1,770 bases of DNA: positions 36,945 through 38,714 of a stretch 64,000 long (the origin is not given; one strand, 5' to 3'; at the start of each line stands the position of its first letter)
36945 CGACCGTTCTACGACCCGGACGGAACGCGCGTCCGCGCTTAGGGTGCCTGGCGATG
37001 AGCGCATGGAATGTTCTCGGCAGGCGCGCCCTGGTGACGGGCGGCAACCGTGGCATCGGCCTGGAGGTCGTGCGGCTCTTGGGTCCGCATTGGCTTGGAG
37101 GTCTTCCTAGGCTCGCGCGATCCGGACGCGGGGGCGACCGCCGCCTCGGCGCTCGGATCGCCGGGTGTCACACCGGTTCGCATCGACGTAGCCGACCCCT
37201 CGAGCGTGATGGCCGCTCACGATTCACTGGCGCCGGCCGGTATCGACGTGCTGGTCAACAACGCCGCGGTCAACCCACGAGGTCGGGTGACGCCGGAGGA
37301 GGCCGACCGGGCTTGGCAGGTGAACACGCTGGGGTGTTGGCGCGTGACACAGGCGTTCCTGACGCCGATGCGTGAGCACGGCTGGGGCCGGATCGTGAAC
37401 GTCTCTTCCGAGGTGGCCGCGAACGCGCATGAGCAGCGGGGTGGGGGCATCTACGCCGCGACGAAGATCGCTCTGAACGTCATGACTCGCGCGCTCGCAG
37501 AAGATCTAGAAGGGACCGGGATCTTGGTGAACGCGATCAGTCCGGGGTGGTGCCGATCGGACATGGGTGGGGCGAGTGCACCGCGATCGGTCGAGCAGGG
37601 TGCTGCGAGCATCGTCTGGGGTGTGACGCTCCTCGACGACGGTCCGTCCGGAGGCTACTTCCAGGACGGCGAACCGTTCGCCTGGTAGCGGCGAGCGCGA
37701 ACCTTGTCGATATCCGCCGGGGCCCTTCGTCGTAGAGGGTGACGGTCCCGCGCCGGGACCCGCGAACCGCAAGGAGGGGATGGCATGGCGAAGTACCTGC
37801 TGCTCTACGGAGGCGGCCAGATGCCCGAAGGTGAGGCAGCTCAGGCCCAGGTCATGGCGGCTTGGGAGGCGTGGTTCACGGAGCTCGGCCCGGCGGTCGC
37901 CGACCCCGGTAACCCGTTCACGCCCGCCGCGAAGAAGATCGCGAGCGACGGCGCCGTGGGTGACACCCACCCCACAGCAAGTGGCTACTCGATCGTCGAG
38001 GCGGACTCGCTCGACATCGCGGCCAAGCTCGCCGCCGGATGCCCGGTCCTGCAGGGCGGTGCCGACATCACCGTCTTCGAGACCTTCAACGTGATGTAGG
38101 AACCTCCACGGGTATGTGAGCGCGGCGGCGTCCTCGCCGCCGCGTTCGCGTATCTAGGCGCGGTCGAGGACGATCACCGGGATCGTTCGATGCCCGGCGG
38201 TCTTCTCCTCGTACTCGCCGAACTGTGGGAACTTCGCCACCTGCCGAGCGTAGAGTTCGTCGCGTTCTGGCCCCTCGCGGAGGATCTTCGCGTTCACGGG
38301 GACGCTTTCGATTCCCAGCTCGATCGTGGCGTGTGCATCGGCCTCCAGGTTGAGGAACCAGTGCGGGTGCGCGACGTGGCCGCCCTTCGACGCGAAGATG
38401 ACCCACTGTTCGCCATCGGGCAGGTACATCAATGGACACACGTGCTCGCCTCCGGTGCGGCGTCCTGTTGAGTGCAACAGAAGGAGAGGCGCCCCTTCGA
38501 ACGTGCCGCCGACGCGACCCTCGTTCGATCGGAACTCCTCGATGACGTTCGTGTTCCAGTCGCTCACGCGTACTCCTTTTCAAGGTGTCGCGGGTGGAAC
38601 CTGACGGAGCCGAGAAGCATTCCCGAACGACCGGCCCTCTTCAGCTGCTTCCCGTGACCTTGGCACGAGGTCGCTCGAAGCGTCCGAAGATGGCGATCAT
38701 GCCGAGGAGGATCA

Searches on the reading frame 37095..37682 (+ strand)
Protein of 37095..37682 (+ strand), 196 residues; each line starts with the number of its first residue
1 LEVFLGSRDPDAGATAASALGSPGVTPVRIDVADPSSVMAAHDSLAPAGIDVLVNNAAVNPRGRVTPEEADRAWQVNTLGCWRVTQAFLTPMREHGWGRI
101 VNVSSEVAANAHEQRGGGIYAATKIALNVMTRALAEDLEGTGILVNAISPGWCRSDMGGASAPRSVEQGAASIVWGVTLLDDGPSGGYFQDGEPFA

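Call 13: search_protein_families(library=pfam, proteins=[window:37095-37682:+], max_evalue=0.01)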
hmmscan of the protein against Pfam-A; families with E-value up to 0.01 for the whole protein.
window:37095-37682:+ (196 aa): 4 families
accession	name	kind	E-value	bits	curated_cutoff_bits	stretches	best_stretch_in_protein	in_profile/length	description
PF00106.31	adh_short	-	4.8e-29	101.7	26.6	1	2-160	26-189/195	short chain dehydrogenase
PF13561.12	adh_short_C2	-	2.5e-26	93.1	27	1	14-160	37-183/236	Enoyl-(Acyl carrier protein) reductase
PF01370.27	Epimerase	-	1.1e-05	25.4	20.9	1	21-151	43-176/240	NAD dependent epimerase/dehydratase family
PF13460.12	NAD_binding_10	-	0.0013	19.1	27.2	1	16-156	31-149/184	NAD(P)H-binding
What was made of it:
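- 36998..37688 (+): Second SDR; 1 frameshift (37088 +1) after the Rossmann GxxxGxG motif. The adh_short profile starts at position 26 in the second frame (call 13).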

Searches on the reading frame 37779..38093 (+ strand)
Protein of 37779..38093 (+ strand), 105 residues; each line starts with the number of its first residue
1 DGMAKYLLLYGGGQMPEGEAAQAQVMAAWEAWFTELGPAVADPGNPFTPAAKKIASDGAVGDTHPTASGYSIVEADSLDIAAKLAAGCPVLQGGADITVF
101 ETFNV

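Call 15: search_protein_families(library=pfam, proteins=[window:37779-38093:+], max_evalue=0.01)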
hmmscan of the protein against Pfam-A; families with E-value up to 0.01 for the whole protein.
window:37779-38093:+ (105 aa): 1 family
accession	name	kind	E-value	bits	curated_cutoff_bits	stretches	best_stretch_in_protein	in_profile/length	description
PF03795.20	YCII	-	0.00032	21.6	24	1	51-96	41-88/95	YCII-related domain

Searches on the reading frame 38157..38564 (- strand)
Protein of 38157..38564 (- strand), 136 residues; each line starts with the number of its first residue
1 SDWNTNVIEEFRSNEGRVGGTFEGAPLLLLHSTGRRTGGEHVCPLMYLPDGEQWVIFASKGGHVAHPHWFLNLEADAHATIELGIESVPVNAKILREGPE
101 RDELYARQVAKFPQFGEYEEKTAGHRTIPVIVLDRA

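Call 15: search_protein_families(library=pfam, proteins=[window:38157-38564:-], max_evalue=0.01)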
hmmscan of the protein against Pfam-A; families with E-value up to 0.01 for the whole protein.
window:38157-38564:- (136 aa): 1 family
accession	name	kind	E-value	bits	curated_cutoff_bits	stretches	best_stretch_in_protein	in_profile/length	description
PF04075.20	F420H2_quin_red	-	4.1e-29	101.8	22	1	8-133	6-128/130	F420H(2)-dependent quinone reductase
